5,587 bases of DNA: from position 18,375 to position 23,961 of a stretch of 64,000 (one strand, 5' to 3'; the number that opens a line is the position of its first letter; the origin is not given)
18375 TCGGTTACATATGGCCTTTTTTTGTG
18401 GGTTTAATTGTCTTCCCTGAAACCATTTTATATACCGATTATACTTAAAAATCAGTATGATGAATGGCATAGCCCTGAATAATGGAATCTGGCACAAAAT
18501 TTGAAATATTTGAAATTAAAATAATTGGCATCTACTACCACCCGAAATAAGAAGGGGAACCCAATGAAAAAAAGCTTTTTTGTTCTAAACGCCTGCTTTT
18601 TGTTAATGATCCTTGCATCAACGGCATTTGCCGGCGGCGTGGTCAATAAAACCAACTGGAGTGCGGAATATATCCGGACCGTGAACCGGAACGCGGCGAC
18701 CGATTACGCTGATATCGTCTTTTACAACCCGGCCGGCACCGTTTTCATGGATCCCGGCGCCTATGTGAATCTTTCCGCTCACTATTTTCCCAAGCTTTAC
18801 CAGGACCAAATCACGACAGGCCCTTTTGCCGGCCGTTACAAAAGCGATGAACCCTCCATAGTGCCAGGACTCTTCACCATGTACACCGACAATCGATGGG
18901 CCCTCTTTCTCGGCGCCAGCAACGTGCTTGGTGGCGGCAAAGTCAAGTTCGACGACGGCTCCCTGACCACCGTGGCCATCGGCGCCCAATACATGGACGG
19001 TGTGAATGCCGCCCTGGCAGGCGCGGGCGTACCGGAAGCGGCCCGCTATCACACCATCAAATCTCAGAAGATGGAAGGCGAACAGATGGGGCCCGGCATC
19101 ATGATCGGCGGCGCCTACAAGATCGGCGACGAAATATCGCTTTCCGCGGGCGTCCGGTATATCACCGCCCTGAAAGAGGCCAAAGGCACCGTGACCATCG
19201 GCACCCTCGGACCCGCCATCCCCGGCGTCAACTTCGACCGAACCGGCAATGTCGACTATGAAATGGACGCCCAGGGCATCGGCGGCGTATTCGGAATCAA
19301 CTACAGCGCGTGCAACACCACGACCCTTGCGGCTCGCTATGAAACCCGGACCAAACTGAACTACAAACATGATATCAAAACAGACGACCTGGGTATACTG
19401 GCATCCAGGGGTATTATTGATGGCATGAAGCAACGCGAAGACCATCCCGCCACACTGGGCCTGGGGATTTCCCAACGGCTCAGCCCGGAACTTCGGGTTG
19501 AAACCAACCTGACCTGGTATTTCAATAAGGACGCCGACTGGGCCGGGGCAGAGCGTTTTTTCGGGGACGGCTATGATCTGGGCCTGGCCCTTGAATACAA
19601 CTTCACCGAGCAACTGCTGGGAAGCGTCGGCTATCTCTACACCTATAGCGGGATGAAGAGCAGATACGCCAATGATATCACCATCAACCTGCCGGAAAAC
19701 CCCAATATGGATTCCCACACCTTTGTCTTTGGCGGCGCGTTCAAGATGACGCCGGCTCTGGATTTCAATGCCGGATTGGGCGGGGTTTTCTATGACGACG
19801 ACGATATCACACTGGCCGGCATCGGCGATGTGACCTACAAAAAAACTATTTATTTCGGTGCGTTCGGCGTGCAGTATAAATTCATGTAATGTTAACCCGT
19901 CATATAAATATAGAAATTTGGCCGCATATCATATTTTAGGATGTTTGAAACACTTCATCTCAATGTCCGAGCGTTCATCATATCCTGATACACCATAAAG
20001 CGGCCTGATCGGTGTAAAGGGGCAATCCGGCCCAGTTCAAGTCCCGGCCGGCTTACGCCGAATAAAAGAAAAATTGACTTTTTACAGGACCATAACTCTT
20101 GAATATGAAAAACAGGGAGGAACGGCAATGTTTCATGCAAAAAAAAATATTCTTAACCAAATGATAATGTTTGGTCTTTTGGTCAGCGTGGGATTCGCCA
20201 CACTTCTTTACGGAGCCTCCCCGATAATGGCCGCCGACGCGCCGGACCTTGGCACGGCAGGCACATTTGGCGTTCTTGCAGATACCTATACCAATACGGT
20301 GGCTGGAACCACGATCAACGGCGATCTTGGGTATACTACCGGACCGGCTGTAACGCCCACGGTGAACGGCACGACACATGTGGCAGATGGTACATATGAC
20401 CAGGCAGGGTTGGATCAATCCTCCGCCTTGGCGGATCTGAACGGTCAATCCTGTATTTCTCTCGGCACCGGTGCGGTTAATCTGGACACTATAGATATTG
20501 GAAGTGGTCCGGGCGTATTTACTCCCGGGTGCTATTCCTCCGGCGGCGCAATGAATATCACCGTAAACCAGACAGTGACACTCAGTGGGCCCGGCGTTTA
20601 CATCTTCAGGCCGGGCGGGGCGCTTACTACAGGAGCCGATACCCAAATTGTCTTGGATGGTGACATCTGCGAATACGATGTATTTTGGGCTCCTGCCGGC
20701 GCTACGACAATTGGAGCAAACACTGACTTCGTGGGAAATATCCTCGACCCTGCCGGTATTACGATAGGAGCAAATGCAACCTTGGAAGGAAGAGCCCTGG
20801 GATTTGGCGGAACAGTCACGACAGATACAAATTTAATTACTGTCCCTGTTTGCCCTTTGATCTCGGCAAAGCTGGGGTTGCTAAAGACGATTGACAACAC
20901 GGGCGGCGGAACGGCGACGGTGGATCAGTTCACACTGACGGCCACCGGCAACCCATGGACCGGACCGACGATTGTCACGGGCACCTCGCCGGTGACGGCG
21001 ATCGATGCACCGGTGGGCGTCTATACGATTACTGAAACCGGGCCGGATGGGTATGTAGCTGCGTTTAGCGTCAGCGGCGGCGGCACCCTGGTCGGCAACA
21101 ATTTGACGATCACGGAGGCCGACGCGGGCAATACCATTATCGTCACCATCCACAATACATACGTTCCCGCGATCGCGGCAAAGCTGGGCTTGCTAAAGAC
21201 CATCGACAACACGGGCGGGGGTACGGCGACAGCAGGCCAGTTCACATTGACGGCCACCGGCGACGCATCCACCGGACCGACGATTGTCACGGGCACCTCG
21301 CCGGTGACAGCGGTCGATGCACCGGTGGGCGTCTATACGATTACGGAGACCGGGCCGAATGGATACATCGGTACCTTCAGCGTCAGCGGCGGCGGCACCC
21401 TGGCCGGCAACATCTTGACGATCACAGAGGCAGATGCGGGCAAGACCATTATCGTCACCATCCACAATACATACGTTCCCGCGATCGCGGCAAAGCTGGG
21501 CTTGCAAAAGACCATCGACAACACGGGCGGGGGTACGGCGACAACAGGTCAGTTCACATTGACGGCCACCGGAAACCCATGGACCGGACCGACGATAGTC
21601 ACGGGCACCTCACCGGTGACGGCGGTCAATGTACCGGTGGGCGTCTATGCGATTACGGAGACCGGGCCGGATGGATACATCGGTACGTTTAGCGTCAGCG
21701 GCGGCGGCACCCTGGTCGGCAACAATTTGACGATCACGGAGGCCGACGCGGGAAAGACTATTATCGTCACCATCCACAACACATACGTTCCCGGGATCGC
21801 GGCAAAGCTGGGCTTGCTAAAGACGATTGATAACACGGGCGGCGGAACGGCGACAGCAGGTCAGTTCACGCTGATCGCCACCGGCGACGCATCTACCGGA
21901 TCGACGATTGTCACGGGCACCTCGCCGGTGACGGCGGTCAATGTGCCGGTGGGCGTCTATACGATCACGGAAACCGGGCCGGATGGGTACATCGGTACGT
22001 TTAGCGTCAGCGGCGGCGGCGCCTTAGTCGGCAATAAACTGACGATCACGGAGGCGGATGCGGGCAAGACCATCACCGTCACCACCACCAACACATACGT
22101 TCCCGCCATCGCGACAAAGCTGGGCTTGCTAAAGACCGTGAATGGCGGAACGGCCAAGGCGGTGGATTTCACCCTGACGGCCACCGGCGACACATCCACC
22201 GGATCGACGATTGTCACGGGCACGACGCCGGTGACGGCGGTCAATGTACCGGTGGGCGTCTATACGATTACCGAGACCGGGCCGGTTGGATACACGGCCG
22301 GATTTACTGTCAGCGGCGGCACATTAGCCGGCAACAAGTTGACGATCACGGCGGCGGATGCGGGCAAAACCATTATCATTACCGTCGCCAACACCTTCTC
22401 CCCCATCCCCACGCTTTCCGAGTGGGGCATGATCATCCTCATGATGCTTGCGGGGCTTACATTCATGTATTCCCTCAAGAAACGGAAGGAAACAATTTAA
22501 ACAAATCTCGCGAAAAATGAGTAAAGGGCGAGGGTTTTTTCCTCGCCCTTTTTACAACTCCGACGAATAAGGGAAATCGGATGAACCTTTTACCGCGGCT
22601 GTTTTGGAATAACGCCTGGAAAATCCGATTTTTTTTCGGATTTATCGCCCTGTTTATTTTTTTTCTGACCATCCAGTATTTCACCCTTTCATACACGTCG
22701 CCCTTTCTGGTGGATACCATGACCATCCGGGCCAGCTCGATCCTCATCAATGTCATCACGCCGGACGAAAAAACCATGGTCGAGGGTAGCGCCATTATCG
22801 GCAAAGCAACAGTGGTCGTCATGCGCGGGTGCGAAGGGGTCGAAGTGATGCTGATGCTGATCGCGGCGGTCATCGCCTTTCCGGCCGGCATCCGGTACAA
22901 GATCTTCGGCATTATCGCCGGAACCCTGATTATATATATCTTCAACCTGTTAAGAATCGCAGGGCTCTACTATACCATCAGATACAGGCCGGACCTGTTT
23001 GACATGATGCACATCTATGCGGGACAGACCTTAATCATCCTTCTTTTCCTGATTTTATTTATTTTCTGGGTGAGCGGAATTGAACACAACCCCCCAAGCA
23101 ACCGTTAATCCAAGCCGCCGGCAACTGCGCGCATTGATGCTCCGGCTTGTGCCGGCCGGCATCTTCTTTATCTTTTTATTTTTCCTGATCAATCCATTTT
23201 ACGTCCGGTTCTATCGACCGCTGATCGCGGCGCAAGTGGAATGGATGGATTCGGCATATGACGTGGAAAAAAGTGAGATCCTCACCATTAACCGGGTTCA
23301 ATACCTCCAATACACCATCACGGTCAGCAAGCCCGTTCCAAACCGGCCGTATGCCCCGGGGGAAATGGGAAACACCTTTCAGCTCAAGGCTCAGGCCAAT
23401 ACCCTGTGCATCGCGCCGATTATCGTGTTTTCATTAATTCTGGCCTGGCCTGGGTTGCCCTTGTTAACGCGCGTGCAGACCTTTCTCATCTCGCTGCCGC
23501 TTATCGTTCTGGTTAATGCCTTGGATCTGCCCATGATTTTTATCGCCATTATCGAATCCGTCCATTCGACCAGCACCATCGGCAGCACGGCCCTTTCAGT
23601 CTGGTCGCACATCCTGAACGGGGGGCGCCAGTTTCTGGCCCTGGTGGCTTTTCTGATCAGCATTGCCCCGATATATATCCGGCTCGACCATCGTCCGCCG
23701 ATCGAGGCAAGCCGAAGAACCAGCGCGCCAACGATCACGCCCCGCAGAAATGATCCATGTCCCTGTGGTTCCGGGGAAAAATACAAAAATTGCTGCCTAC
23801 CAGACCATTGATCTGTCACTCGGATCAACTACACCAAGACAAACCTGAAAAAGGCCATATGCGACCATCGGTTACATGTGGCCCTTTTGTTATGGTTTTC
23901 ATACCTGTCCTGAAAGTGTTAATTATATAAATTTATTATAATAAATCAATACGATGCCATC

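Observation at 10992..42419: Eight copies of a fixed-geometry ~150-bp cassette (3-half-site UAS, AAATCA element, TGGCAC-N5-TTGA) define a clustered sigma-54 regulon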

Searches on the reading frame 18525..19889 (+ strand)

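Call 6: search_protein_families(library=pfam, proteins=[window:18525-19889:+])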
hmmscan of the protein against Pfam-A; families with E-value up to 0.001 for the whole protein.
window:18525-19889:+ (454 aa): 1 family
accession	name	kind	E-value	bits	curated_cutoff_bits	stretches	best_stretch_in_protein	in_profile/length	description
PF03349.22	Toluene_X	-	9.7e-08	31.3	29.7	1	196-417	146-336/421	Outer membrane protein transport protein (OMPP1/FadL/TodX)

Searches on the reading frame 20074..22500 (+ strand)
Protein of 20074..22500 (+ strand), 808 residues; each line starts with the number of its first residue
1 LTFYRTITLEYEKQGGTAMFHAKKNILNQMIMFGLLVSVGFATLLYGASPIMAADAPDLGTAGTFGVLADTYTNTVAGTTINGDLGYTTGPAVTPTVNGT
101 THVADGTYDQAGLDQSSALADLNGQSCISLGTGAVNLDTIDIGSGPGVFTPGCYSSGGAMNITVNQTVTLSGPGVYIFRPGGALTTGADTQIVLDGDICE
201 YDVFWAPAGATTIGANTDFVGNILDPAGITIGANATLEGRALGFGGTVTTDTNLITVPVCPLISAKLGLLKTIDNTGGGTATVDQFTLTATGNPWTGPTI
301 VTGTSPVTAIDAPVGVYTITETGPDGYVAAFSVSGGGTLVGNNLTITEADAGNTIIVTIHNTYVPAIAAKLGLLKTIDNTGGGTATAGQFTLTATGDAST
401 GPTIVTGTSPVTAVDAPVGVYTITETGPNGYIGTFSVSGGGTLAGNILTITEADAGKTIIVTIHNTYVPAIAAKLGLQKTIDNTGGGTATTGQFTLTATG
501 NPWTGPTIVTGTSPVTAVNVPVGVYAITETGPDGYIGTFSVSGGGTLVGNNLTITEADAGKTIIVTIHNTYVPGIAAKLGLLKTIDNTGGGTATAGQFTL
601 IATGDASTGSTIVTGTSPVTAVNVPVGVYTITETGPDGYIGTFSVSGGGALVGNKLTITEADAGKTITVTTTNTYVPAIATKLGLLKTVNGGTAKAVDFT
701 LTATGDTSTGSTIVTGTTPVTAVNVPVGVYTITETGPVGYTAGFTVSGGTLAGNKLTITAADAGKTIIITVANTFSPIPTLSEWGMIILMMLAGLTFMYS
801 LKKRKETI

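Call 6: search_protein_families(library=pfam, proteins=[window:20074-22500:+])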
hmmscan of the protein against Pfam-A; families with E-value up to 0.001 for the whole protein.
window:20074-22500:+ (808 aa): 4 families
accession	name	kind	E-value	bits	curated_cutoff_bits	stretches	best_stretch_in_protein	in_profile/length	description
PF19403.5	SpaA_2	-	6.7e-56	187.3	25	5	368-454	3-90/96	Prealbumin-like fold domain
PF11999.13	Ice_binding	-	2.9e-22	79.8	28.7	1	68-256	2-208/208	Ice-binding-like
PF17802.7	SpaA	-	1.1e-08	35.5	23.1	0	694-741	16-66/91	Prealbumin-like fold domain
PF18203.6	IPTL-CTERM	-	3.1e-07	30.6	20.8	1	777-795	2-20/28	IPTL-CTERM motif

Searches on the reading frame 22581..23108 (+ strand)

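Call 6: search_protein_families(library=pfam, proteins=[window:22581-23108:+])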
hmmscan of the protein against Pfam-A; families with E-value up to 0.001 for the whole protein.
window:22581-23108:+ (175 aa): 0 families

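Call 66: search_protein_families(library=pfam, proteins=[window:22581-23108:+], max_evalue=1)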
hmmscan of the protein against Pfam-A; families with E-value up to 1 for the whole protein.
window:22581-23108:+ (175 aa): 2 families
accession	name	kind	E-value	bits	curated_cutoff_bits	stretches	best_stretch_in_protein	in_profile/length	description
PF21453.2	NCAP_ISAV_hel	-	0.0018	19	27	1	64-113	13-61/105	Infectious salmon anemia virus nucleoprotein, helical bundle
PF13301.11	DUF4079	-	0.59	10.8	31.4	0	113-159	53-99/141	Protein of unknown function (DUF4079)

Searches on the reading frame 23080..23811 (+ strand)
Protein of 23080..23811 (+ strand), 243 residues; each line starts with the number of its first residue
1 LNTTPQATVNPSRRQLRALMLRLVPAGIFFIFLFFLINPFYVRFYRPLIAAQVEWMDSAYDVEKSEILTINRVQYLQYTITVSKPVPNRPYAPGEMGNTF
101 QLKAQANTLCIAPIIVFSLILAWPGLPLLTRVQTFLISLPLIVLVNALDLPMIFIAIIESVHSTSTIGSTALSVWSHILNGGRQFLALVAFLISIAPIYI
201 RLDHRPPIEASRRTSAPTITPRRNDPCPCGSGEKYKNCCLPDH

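Call 6: search_protein_families(library=pfam, proteins=[window:23080-23811:+])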
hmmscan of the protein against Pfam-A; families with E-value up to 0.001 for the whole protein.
window:23080-23811:+ (243 aa): 1 family
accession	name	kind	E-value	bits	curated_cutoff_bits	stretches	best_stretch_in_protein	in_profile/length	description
PF02810.21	SEC-C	-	8.1e-10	38.8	20.4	1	223-241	1-19/19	SEC-C motif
